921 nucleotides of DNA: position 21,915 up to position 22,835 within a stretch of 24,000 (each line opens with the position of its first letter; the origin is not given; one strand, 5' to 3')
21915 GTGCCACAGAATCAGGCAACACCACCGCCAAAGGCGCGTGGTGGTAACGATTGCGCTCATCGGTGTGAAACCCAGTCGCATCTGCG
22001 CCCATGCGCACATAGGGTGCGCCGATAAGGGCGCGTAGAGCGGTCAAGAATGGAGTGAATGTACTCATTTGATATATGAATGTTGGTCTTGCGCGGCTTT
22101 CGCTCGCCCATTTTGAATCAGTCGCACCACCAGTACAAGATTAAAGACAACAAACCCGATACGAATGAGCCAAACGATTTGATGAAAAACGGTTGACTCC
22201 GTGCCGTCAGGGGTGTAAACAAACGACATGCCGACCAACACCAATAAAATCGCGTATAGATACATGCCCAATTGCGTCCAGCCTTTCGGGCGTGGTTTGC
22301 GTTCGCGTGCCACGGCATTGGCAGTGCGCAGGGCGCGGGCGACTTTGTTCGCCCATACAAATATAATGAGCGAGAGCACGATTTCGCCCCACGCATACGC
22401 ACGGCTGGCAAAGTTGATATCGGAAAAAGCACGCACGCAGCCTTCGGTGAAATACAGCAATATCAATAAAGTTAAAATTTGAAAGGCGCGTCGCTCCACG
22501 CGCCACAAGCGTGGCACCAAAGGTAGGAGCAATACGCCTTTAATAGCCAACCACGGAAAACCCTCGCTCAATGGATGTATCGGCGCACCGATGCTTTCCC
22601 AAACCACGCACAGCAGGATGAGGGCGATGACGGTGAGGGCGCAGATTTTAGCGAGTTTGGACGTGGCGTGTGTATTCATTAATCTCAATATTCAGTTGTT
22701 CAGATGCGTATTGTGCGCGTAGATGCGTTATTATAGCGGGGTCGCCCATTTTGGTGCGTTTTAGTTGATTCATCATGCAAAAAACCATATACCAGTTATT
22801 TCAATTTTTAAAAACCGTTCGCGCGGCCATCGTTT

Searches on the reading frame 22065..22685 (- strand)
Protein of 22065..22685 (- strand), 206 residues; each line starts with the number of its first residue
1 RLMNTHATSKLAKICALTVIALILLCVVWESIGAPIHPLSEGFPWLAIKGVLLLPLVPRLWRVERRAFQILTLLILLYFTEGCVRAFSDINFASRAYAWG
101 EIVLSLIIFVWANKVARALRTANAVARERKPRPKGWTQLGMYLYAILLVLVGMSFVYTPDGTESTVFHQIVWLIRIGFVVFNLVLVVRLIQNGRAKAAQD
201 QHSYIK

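Call 66: search_protein_families(library=pfam, proteins=[window:22065-22685:-], max_evalue=0.0001)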
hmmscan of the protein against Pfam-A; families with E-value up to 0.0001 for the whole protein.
window:22065-22685:- (206 aa): 1 family
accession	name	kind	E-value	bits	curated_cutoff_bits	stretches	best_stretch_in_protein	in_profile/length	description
PF09842.14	DUF2069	-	2.5e-17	63.3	23.3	1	17-118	4-102/104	Predicted membrane protein (DUF2069)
